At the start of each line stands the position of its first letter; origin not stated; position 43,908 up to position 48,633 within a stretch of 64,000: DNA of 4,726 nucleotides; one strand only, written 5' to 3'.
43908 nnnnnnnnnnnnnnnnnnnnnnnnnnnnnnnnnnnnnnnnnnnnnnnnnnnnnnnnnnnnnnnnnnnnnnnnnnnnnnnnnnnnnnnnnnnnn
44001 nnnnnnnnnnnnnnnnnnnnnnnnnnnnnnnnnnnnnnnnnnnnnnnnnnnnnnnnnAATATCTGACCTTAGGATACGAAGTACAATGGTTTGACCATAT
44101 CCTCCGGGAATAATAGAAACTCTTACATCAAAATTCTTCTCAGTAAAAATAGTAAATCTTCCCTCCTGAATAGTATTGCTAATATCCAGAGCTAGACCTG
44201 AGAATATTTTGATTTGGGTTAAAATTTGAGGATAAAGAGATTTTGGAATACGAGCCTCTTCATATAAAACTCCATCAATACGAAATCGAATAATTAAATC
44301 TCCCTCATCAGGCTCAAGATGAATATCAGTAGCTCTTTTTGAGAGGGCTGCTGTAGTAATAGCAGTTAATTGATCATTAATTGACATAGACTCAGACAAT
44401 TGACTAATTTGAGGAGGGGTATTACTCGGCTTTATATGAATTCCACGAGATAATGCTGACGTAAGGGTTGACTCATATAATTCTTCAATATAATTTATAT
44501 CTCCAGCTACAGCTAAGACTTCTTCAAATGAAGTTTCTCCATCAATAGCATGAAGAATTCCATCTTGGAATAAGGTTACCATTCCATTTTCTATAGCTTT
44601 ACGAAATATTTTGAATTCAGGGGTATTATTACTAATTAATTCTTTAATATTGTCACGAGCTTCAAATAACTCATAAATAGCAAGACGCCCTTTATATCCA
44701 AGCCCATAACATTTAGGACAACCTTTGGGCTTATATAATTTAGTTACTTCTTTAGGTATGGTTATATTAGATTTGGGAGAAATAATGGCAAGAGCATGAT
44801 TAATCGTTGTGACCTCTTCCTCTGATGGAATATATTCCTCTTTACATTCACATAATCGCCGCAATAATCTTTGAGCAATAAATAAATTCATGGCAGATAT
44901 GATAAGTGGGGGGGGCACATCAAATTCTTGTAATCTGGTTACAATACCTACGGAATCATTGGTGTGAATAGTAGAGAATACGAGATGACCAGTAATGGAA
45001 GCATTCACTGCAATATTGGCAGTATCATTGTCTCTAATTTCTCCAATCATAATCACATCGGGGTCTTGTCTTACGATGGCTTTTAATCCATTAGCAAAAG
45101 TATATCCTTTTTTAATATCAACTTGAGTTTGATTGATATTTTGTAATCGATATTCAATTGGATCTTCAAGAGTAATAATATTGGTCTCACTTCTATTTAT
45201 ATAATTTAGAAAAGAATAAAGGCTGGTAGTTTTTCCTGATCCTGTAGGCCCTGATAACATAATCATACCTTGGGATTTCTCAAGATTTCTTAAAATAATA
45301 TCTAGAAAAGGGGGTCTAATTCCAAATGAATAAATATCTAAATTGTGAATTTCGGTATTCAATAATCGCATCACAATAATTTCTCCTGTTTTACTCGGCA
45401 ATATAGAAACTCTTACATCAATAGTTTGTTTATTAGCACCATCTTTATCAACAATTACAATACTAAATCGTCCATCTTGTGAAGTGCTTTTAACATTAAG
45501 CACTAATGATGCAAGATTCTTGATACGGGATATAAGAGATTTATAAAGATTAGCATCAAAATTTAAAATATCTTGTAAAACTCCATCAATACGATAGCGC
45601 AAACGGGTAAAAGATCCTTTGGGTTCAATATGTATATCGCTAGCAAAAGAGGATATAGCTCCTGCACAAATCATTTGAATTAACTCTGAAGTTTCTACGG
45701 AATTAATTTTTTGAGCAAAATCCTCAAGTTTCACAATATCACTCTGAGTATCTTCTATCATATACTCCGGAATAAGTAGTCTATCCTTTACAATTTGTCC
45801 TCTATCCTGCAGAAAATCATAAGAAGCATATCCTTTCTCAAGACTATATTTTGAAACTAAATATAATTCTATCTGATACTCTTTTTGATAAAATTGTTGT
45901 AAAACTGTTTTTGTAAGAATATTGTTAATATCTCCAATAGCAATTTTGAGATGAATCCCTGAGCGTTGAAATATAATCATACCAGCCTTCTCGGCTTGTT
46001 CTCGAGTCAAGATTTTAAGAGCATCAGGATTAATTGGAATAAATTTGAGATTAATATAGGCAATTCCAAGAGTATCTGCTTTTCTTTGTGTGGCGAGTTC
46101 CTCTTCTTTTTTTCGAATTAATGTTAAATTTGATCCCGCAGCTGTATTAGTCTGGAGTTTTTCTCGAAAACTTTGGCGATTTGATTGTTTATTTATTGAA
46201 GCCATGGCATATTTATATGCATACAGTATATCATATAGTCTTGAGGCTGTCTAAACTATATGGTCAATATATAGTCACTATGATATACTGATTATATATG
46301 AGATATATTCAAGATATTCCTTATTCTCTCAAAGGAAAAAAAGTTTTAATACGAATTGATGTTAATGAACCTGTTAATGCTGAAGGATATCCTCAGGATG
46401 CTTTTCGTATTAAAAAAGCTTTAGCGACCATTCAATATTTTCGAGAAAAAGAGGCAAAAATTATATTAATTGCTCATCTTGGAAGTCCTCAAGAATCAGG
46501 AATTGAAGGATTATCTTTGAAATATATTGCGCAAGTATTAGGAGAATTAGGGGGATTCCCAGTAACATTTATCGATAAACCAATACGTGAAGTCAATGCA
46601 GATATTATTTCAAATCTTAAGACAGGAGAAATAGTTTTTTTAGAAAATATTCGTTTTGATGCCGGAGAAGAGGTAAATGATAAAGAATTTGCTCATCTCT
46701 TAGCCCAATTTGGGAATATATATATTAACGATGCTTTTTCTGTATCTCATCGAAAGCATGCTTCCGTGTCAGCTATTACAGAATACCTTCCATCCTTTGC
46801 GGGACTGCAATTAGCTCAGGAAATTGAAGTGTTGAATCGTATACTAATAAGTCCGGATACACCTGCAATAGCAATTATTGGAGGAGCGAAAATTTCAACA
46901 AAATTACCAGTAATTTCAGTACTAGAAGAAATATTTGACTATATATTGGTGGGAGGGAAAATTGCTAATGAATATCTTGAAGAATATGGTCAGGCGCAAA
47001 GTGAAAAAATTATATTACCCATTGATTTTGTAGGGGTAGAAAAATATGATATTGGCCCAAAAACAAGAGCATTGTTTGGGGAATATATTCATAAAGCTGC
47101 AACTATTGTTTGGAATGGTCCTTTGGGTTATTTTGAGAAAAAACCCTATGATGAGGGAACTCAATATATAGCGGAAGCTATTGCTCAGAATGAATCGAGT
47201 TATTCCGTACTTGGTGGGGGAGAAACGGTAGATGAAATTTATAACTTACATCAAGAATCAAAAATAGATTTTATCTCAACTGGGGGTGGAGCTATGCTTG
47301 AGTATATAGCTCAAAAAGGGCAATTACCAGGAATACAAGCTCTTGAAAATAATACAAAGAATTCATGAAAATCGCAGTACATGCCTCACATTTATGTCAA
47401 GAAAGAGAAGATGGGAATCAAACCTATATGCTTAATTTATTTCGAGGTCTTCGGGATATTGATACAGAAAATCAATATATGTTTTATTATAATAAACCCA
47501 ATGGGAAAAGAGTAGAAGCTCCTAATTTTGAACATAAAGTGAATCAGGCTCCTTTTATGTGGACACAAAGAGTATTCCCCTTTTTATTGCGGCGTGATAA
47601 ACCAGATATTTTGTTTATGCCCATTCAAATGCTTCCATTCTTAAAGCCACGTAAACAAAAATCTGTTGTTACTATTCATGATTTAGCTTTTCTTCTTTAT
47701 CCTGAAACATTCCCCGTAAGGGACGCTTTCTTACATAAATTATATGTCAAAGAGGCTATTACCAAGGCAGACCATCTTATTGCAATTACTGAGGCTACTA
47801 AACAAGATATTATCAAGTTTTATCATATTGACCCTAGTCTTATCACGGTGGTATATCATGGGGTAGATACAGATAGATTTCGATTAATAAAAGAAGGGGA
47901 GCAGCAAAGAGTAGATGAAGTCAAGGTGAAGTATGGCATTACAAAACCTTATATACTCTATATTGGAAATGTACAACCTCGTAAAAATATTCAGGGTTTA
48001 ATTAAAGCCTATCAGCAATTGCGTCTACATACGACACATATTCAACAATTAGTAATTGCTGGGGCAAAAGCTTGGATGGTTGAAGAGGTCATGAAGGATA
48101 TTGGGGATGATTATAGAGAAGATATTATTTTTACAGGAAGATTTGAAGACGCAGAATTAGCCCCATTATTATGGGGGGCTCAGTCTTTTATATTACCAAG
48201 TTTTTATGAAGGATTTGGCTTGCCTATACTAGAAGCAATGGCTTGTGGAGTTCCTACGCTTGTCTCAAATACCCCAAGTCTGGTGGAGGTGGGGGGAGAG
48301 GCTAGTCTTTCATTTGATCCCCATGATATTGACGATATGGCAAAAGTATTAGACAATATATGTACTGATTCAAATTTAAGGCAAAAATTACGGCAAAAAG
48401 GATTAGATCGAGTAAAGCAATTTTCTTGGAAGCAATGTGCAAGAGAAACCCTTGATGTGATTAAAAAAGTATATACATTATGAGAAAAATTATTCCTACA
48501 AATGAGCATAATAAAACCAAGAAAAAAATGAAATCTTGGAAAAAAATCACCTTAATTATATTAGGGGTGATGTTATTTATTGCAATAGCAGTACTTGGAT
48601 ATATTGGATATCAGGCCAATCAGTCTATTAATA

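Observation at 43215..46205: Single 996-aa polypeptide carrying two complete GspE/PilB secretion-ATPase cores in tandem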

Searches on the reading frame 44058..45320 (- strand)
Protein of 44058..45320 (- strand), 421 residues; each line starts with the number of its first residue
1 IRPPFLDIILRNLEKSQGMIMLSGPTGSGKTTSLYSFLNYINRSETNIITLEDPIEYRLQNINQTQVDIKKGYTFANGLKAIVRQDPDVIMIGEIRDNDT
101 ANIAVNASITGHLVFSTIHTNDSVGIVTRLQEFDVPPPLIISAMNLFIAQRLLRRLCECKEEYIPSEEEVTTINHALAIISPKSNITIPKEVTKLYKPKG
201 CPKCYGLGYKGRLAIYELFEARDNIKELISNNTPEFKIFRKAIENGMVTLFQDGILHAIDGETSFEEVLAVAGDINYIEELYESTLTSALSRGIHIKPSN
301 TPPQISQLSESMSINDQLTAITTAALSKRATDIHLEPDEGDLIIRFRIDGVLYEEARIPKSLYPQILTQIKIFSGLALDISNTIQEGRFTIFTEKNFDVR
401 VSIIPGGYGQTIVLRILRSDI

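Call 81: predict_structure(alignment_id=A2)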
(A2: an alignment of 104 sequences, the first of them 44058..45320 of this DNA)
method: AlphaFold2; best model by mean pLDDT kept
length: 421 residues; sequences in the alignment: 104
mean_pLDDT: 93.2   pTM: 0.72
mean pLDDT of the five models: 93.2, 92.7, 92.4, 92.1, 91.9
residues with pLDDT >= 90: 343; 70-90: 68; 50-70: 9; < 50: 1
segments of 3 or more residues with pLDDT < 50: none
pLDDT, mean of each block of 10 residues (from residue 1): 93 97 94 96 95 93 95 96 98 97 98 97 96 98 98 97 97 94 89 96 97 96 94 94 94 98 97 89 73 79 84 92 94 97 96 96 95 86 88 89 93 86 41
secondary structure, 60 per line:
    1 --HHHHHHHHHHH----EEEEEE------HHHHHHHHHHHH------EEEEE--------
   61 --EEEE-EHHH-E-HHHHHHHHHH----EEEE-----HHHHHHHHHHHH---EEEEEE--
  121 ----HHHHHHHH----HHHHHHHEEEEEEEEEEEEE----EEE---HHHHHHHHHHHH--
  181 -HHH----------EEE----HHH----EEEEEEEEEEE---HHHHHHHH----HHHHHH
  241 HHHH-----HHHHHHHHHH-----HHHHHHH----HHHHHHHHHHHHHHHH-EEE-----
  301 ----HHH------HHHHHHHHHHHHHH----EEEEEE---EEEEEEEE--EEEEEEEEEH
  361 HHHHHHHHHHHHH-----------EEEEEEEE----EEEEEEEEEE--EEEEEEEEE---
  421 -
elements in order: H3-13 E18-23 H30-41 E48-52 E63-66 H75-84 E89-92 H98-109 E113-118 H125-132 H137-143 E144-156 E161-163 H167-178 E195-197 E209-219 H223-230 H235-244 H250-259 H265-271 H276-291 E293-295 H314-327 E332-337 E341-348 E351-359 H360-373 E385-392 E397-406 E409-417

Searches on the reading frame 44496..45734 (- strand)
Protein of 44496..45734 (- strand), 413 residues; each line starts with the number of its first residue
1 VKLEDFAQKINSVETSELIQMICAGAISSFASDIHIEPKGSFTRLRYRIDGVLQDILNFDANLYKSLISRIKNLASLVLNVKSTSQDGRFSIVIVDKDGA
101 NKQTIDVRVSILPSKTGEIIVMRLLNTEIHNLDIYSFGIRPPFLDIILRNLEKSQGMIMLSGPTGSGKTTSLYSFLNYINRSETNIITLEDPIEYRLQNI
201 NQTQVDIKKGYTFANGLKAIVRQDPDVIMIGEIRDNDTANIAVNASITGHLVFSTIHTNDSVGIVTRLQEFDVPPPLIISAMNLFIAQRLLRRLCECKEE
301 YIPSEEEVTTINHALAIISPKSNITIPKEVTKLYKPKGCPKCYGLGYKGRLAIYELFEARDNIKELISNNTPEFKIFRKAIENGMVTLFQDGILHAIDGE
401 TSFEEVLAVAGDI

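Call 68: search_solved_structures(query=window:44496-45734:-, max_evalue=1e-60, show_alignments=2)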
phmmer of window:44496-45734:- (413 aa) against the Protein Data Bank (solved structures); distinct sequences matched with E-value up to 1e-60: 12.
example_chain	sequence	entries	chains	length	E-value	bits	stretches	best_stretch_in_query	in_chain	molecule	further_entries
4pht_A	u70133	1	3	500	2.8e-90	306.3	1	11-410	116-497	General secretory pathway protein E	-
4kss_A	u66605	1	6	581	1.8e-88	300.3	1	5-410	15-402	Type II secretion system protein E, hemolysin-coregulated protein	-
4ksr_A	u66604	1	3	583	1.9e-88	300.3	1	5-410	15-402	Type II secretion system protein E, Hemolysin-coregulated protein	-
1p9r_A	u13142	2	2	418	6.4e-88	298.5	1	5-407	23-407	General secretion pathway protein E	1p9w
6olj_C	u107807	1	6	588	6.9e-88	298.4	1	16-409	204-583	Type IV pilus biogenesis ATPase PilB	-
5tsg_B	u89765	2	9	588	9e-88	298.1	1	16-409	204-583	Type IV pilus biogenesis ATPase PilB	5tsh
5zfr_A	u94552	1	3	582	1.5e-87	297.3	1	15-409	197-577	Type IV pilus biogenesis ATPase PilB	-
3jc8_Ba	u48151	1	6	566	8.8e-86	291.5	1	4-408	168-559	Type IV-A pilus assembly ATPase PilB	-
5oiu_A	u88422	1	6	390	7.2e-78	265.4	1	17-408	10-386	Type IV pilus assembly protein PilF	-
5it5_F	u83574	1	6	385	9.6e-78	265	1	18-408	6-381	ATP binding motif-containing protein PilF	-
6ejf_A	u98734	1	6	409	1.1e-77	264.8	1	18-408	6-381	Type IV pilus assembly protein PilF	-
6f8l_G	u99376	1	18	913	6.5e-77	262.3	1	17-408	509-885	Type IV pilus assembly protein PilF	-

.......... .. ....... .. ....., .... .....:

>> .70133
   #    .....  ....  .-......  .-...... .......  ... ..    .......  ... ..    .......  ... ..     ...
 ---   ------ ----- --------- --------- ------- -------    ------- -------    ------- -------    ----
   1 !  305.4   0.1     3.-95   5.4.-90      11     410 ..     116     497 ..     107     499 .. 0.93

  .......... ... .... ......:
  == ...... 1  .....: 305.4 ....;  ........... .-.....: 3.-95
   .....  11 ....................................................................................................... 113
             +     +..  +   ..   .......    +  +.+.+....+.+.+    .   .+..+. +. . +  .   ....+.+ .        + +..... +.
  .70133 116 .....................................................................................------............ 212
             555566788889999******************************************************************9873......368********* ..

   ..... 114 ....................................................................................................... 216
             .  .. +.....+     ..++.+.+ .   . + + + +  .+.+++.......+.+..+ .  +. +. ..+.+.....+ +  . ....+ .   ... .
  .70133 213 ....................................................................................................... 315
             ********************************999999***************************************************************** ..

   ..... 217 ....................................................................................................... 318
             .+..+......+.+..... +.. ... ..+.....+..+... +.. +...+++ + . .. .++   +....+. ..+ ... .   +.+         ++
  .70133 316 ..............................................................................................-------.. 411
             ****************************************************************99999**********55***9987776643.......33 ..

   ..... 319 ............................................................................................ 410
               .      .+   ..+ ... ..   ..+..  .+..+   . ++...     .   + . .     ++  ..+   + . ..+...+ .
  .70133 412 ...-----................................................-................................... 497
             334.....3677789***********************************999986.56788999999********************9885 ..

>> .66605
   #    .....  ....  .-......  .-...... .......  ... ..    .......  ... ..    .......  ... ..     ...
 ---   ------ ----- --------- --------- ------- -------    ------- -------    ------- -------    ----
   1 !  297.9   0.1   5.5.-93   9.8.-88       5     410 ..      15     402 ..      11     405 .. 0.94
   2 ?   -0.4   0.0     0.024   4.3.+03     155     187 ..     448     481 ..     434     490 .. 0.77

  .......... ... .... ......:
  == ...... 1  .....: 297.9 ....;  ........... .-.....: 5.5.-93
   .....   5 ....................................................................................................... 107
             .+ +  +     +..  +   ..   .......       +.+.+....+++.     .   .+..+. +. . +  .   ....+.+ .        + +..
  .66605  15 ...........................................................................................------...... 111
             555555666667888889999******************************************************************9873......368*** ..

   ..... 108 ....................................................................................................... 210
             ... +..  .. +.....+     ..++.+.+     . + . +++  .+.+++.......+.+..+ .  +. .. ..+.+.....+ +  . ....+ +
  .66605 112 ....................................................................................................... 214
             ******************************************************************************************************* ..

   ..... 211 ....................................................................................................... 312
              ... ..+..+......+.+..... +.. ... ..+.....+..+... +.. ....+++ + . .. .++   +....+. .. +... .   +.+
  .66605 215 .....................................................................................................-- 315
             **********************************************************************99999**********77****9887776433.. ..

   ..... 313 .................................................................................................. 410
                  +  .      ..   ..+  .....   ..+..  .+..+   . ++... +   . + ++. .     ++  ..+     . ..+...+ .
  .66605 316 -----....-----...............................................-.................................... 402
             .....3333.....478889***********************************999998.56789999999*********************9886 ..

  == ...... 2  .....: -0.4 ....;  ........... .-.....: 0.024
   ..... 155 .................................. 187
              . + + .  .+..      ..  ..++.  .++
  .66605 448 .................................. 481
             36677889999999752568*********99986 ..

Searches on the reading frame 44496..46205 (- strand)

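Call 24: search_protein_families(library=ncbifam, proteins=[window:44496-46205:-], max_evalue=1e-20)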
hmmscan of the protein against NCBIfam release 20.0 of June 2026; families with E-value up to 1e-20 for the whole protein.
window:44496-46205:- (570 aa): 7 families
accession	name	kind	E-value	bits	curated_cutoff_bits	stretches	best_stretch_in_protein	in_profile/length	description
TIGR02533.1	type_II_gspE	equivalog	6.2e-128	427.5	630.25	1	147-566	84-485/486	type II secretion system ATPase GspE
TIGR02538.1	type_IV_pilB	equivalog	1.9e-127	426.3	675.65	1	22-567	30-562/564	type IV-A pilus assembly ATPase PilB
NF007755.0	PRK10436.1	equivalog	1.1e-111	373.8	617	1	149-568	62-460/465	type II secretion system protein GspE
NF053534.1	T4PilAsmATPsTfpB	equivalog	6e-102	341.9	850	1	156-567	184-582/584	type IV pilus assembly ATPase TfpB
NF041000.1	ATPase_ComGA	equivalog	5.2e-68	228.9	300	1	179-449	3-266/267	competence type IV pilus ATPase ComGA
TIGR01420.1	pilT_fam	subfamily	9.4e-49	166.5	319.1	1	179-427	5-241/343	PilT/PilU family type 4a pilus ATPase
TIGR02525.1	plasmid_TraJ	equivalog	4.9e-26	91.6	368.3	1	277-425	120-269/372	plasmid transfer ATPase TraJ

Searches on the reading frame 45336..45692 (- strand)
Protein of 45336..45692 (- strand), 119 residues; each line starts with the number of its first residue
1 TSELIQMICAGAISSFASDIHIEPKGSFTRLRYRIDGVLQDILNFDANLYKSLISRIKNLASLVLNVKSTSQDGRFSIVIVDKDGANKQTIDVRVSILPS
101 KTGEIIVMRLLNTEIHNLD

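Call 69: search_solved_structures(query=window:45336-45692:-, max_evalue=0.00001, show_alignments=5)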
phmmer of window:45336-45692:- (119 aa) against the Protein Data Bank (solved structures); distinct sequences matched with E-value up to 0.00001: 12.
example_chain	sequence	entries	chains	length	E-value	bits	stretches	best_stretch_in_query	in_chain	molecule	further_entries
4pht_A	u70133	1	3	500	2e-17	66.5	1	4-118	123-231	General secretory pathway protein E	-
5zfr_A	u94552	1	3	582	3.6e-17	65.6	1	3-114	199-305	Type IV pilus biogenesis ATPase PilB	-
6olj_C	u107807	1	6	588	5.1e-17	65.1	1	3-114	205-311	Type IV pilus biogenesis ATPase PilB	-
5tsg_B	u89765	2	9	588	5.1e-17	65.1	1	3-114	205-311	Type IV pilus biogenesis ATPase PilB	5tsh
1p9r_A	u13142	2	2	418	1.7e-16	63.4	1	4-118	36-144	General secretion pathway protein E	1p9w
3jc8_Ba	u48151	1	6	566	2e-16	63.2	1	3-114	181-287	Type IV-A pilus assembly ATPase PilB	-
4kss_A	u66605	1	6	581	3.3e-16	62.5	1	4-118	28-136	Type II secretion system protein E, hemolysin-coregulated protein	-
4ksr_A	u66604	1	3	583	3.3e-16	62.5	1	4-118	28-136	Type II secretion system protein E, Hemolysin-coregulated protein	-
5it5_F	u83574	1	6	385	6.8e-10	42.2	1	5-112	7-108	ATP binding motif-containing protein PilF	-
6ejf_A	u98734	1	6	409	6.9e-10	42.2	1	5-112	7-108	Type IV pilus assembly protein PilF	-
5oiu_A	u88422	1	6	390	6.9e-10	42.2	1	5-112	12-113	Type IV pilus assembly protein PilF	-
6f8l_G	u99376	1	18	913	2.5e-09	40.4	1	5-112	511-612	Type IV pilus assembly protein PilF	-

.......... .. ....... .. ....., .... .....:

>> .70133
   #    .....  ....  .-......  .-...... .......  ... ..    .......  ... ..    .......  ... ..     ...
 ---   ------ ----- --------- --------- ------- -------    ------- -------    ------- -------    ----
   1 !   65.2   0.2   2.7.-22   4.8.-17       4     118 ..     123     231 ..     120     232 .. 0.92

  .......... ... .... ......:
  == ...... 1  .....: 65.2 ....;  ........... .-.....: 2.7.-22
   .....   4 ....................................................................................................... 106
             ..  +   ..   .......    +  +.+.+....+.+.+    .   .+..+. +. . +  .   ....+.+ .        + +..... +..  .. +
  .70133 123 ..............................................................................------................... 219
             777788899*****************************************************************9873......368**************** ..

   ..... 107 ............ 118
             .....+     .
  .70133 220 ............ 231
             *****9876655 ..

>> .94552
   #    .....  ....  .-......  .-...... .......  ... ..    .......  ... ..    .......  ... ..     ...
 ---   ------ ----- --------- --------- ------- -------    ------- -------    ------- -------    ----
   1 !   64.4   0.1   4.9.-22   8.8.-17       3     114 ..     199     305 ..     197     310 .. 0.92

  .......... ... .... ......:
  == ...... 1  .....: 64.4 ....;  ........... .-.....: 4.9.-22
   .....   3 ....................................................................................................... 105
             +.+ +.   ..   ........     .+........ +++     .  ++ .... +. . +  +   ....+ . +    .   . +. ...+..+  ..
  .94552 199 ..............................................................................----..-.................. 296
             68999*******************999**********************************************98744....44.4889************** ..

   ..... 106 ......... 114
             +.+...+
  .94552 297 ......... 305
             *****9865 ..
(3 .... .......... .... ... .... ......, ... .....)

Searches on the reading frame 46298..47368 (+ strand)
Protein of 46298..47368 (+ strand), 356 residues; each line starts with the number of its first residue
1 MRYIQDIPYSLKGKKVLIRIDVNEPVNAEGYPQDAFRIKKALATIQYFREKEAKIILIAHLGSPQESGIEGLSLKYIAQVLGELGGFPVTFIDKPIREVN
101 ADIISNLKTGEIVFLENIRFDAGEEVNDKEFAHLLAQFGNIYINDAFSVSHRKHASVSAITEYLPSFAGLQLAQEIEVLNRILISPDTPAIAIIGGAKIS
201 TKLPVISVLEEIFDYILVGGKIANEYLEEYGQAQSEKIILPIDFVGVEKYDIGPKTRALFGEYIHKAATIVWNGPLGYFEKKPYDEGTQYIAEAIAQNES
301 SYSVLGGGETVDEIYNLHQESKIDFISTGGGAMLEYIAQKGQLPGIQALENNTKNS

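Call 9: search_protein_families(library=pfam, proteins=[window:46298-47368:+], max_evalue=0.0001)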
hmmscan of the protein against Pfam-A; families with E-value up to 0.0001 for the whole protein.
window:46298-47368:+ (356 aa): 1 family
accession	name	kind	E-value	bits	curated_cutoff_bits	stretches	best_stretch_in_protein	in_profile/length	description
PF00162.24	PGK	-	1e-100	337.8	27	2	10-232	5-226/379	Phosphoglycerate kinase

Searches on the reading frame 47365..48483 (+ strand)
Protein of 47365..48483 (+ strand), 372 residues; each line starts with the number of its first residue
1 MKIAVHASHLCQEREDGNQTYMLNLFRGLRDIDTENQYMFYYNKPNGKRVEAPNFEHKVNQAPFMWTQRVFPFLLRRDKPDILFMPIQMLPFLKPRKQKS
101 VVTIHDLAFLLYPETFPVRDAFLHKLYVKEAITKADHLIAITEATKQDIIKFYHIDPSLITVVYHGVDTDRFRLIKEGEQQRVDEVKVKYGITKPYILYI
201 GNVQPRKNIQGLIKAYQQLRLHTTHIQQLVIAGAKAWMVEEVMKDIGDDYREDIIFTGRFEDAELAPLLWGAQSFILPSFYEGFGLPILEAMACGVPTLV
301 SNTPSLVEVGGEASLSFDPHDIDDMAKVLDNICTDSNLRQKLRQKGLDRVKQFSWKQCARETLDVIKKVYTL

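Call 9: search_protein_families(library=pfam, proteins=[window:47365-48483:+], max_evalue=0.0001)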
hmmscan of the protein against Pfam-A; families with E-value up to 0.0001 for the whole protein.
window:47365-48483:+ (372 aa): 5 families
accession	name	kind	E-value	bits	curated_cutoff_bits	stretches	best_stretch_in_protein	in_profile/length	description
PF00534.26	Glycos_transf_1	-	2.5e-29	102.4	26.4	1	191-346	10-169/172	Glycosyl transferases group 1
PF13692.12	Glyco_trans_1_4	-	2.5e-24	86.6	27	1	195-335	2-142/142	Glycosyl transferases group 1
PF13439.12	Glyco_transf_4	-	1e-15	58.6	28.5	1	45-171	38-170/170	Glycosyltransferase Family 4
PF20706.3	GT4-conflict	-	2.8e-11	43.5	26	1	191-303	194-313/385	Family 4 Glycosyltransferase in conflict systems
PF13524.12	Glyco_trans_1_2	-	6.9e-06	26.5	25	1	247-363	21-143/144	Glycosyl transferase-like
